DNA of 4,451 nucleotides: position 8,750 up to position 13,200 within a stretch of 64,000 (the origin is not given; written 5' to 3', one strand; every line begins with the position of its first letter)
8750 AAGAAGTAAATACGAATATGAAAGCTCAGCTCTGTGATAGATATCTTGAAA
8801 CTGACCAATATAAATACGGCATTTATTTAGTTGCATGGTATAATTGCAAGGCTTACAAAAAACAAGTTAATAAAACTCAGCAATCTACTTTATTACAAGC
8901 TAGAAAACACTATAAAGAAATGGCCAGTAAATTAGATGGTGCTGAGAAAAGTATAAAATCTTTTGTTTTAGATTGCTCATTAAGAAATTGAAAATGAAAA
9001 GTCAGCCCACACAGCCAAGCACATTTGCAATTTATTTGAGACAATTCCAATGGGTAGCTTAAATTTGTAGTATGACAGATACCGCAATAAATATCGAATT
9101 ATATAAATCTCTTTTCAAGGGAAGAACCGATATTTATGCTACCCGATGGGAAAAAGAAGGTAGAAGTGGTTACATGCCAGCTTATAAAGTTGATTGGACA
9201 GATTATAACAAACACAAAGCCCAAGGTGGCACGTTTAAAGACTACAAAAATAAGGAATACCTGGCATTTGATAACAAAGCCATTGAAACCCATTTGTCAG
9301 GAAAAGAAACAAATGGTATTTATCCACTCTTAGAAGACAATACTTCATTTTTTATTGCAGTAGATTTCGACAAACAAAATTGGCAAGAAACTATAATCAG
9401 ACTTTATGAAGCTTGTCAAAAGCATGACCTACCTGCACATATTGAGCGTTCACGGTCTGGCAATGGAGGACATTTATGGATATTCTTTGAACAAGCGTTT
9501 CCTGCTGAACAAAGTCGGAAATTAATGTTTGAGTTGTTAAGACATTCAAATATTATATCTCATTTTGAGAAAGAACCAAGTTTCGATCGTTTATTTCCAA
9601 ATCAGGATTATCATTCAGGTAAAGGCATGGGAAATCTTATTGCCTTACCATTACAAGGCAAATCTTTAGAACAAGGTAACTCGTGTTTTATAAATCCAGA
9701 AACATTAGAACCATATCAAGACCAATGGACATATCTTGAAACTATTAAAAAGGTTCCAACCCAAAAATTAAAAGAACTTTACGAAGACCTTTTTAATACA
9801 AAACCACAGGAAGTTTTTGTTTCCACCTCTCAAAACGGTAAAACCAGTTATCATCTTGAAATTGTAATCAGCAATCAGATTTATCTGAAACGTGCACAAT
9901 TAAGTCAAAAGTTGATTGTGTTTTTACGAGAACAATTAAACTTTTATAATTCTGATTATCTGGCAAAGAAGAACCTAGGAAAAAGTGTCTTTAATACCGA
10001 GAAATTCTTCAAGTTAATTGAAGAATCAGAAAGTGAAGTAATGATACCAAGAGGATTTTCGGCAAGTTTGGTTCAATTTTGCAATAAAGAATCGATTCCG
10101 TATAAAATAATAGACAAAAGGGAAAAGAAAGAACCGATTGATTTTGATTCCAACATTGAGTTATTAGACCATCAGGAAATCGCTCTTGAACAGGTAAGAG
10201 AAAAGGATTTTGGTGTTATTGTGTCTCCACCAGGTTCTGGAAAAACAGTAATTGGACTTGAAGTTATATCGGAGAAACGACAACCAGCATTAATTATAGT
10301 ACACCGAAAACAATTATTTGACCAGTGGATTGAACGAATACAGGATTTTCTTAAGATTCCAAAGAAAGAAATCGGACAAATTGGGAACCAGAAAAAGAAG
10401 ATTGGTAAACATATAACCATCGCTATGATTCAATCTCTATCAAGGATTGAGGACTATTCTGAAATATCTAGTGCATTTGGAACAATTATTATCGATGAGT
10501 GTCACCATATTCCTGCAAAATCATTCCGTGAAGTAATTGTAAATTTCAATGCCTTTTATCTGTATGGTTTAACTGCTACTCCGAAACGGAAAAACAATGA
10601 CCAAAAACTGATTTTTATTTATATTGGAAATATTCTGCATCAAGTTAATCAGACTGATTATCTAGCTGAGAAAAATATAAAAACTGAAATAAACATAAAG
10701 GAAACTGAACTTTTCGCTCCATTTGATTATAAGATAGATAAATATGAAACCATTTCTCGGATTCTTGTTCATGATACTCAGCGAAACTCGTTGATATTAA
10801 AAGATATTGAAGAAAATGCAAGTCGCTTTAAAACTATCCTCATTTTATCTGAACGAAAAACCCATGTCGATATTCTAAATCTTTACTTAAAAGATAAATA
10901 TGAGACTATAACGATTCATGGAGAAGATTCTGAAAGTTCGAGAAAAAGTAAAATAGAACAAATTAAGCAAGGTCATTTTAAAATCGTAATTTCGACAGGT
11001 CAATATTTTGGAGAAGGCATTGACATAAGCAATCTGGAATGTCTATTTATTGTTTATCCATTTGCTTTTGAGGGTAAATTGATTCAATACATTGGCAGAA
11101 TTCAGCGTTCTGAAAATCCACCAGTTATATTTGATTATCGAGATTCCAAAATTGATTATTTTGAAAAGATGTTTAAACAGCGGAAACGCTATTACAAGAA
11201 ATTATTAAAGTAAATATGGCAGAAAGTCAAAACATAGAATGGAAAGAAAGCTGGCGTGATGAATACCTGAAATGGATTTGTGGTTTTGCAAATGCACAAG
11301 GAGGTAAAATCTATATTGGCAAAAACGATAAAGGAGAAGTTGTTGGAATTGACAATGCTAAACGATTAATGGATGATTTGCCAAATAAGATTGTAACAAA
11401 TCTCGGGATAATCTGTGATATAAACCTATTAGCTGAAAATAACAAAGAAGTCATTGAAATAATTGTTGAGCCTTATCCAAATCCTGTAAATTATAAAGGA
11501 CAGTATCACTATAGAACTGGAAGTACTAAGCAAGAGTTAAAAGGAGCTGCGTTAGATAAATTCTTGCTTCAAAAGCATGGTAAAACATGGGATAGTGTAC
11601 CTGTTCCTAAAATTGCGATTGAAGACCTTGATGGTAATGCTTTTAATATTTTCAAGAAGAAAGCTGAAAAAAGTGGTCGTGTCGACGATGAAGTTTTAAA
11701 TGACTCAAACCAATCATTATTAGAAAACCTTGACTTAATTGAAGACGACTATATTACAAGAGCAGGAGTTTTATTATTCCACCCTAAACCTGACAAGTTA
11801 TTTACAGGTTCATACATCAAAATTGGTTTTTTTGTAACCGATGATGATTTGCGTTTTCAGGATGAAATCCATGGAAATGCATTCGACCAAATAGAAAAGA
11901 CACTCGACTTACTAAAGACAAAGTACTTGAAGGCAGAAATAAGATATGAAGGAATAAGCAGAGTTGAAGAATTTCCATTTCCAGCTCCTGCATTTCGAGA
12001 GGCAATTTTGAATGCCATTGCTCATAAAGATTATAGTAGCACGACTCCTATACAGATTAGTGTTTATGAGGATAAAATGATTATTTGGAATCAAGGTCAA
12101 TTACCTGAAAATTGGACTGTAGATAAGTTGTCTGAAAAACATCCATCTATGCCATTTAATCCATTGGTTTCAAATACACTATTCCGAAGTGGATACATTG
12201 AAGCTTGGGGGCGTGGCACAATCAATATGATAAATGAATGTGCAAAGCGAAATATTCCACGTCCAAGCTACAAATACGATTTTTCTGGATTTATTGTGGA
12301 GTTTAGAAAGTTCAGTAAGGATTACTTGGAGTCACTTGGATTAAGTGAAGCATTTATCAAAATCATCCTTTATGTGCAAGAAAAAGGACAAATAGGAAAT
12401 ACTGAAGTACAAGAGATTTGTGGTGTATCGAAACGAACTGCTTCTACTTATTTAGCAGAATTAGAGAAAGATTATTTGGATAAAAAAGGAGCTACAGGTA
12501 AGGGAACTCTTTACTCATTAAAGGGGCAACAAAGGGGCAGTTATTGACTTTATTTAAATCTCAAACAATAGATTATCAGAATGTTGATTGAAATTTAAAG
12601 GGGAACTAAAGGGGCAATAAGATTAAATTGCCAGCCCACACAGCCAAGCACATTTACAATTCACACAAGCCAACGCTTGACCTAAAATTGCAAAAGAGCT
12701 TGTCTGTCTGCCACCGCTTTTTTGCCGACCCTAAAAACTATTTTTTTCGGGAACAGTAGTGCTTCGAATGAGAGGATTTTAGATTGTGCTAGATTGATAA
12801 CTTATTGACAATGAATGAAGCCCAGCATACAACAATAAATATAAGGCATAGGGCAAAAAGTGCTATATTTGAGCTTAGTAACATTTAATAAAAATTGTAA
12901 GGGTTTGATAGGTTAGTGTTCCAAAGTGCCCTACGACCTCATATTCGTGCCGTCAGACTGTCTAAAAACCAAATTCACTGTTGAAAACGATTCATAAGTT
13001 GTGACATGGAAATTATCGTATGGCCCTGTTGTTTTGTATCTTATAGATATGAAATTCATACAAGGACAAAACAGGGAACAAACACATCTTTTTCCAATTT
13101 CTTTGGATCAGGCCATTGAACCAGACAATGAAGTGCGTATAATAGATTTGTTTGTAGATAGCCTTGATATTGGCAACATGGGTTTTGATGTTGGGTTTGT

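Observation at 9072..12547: Translationally coupled AEP-primase::SF2-helicase and AlbA_2/Schlafen-type ATPase operon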

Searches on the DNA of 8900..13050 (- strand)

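Call 92: search_rna_families(source=window, start=8900, end=13050, threshold=evalue, max_evalue=1)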
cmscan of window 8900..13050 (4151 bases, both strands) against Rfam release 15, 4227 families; matches with E-value up to 1: 0.
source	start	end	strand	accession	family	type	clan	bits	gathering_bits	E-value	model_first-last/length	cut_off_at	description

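Call 97: build_rna_model(alignment_id=A4)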
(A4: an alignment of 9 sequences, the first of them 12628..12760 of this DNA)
Model R1 built from alignment A4 (9 sequences, 164 columns); structure: RNAalifold consensus.
model positions 134; base pairs 25; branch points 1; effective number of sequences 1.63; information 0.591 bits per position. Calibrated on 0.2 Mb of random sequence (short: E-values are rough).
structure used (alignment columns):
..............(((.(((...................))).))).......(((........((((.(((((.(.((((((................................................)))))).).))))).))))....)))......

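Call 98: search_with_rna_model(model_id=R1, sources=[window, L001, L002, L003, L004, L005, L006, L007, L008, L009, L010, L011, L012, L013, L014, L015, L016, L017, L018, L019, L020, L021, L022, L023, L024, L025, L026, L027, L028, L029, L030, L031, L032, L033, L034, L035, L036, L037, L038, L039, L040, L041, L042, L043, L044, L045, L046, L047, L048, L049, L050, L051, L052, L053, L054, L055, L056, L057, L058, L059, L060, L061, L062, L063, L064, L065, L066, L067, L068, L069, L070, L071, L072, L073, L074, L075, L076, L077, L078, L079, L080], max_evalue=1)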
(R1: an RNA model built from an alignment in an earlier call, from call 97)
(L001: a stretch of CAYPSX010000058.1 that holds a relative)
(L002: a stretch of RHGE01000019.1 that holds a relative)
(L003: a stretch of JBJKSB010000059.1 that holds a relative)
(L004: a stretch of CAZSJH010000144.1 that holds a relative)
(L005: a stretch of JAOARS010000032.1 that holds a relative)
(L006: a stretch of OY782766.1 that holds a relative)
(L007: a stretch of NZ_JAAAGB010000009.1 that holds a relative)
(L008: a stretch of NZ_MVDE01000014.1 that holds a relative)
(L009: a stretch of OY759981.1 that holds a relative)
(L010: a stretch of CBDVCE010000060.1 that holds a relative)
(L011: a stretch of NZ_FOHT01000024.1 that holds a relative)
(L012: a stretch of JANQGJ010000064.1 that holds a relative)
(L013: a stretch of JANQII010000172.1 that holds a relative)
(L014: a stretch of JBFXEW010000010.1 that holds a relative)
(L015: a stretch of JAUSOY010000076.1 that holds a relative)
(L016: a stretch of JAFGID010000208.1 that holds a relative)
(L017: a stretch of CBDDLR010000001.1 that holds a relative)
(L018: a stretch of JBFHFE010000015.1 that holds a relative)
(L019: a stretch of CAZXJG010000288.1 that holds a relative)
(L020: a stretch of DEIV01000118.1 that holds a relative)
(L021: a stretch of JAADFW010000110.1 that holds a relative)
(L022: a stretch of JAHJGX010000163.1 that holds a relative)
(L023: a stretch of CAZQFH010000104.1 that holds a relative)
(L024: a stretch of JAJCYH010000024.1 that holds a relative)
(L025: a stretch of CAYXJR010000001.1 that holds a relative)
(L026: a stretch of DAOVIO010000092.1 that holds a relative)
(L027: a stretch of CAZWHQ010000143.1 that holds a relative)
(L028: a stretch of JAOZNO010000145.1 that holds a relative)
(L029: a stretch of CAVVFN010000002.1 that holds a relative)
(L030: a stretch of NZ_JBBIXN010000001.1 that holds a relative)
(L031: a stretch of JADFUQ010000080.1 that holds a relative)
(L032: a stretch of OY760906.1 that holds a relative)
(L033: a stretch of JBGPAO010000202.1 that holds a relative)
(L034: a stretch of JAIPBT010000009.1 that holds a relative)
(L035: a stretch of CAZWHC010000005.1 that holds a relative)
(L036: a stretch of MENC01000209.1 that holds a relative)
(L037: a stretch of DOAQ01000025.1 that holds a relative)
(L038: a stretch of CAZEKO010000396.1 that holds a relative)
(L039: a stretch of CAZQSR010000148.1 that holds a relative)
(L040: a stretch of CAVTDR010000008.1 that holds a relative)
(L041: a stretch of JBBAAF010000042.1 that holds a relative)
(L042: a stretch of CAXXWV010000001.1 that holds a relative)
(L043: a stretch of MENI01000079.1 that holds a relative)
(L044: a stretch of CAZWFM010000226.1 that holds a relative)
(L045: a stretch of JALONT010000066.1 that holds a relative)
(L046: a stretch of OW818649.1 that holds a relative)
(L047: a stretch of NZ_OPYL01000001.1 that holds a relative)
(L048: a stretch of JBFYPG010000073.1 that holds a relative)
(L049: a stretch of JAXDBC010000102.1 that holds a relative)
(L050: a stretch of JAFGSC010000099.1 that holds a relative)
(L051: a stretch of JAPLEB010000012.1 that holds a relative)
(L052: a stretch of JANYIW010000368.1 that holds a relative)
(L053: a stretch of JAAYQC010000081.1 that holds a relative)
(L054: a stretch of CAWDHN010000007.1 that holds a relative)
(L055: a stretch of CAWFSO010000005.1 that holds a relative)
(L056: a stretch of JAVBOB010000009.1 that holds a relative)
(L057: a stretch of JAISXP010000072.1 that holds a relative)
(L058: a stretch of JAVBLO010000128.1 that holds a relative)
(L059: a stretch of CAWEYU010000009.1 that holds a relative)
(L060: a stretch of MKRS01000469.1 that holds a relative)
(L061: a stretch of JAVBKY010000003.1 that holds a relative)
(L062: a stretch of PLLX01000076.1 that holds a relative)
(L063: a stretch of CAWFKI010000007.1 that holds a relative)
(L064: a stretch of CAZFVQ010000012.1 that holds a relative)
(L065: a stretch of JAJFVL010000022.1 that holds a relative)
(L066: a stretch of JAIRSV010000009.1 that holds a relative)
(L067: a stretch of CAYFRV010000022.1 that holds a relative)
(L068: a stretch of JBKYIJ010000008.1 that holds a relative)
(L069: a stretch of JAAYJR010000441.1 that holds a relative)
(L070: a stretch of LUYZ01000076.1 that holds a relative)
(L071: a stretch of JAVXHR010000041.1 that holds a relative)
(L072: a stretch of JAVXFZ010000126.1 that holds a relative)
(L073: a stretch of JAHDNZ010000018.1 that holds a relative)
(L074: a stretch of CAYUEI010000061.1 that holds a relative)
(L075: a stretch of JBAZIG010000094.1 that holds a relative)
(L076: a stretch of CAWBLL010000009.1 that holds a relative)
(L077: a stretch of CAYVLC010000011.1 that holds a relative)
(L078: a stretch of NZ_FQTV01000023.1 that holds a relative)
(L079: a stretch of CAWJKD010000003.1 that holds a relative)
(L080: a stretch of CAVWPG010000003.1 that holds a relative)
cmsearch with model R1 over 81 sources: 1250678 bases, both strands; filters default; matches with E-value up to 1: 44.
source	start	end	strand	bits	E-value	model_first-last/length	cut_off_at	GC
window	12628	12765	-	134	3.4e-35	1-134/134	no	0.45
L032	16287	16406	-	61.1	3.7e-14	1-134/134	no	0.38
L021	12140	12250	-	58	2.7e-13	1-134/134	no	0.41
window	4665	4781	-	50.5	4e-11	1-134/134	no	0.38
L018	13525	13652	-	46.1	7.6e-10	1-134/134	no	0.52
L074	7849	7976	-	43.7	3.7e-09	1-134/134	no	0.44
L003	9902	9974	-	41.9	1.3e-08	46-126/134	no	0.4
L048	4332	4401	-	37.8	1.8e-07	54-122/134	no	0.46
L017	13529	13652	-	37.7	2e-07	1-134/134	no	0.5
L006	13515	13651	-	37.7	2e-07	1-134/134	no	0.5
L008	7680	7798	-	36.3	5.2e-07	1-134/134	no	0.38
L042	13575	13644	-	35.5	8.6e-07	54-122/134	no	0.47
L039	4996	5065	-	34.6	1.5e-06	54-122/134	no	0.44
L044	339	461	-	34.5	1.7e-06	1-134/134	no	0.42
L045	10676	10745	-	34.3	1.9e-06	54-122/134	no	0.46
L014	18527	18677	-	33.9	2.5e-06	1-134/134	no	0.42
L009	13526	13655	-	32.5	6.2e-06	1-134/134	no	0.5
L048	248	379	-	31.7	1.1e-05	1-134/134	no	0.46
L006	6958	7086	-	31.6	1.1e-05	1-134/134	no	0.43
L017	7299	7423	-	31.5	1.2e-05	1-134/134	no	0.45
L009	7595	7719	-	31.4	1.3e-05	1-134/134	no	0.41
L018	7296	7419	-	31.1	1.6e-05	1-134/134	no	0.45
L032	19050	19162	-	29.6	4.4e-05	1-134/134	no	0.45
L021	4920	5044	-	29.1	5.9e-05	1-134/134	no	0.3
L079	13470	13539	-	29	6.3e-05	54-122/134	no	0.43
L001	9877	10002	-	28.8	7.2e-05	1-134/134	no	0.36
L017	21029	21161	-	28.8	7.5e-05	1-134/134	no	0.42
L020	238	356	-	27.2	0.00021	1-134/134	no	0.36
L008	13592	13702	-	26.9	0.00026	1-134/134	no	0.51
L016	374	493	-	26.7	0.0003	1-134/134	no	0.37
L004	238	348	-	26.4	0.00036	1-134/134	no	0.36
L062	13573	13633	-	26.3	0.0004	59-117/134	no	0.46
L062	6367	6495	-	26.2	0.00042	1-134/134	no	0.36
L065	13513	13571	-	23.8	0.002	60-116/134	no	0.46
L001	13506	13655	-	23.3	0.0027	1-134/134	no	0.4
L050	333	396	-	22.7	0.0041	56-120/134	no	0.39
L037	9816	9917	-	18.6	0.064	1-134/134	no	0.44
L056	11227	11297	-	17.7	0.11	1-134/134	no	0.37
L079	4469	4529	-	17.2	0.16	59-117/134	no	0.49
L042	8962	9098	-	15.6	0.46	1-134/134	no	0.39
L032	18071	18150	-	15.4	0.55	1-134/134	no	0.36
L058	2091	2216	-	15.2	0.6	1-134/134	no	0.4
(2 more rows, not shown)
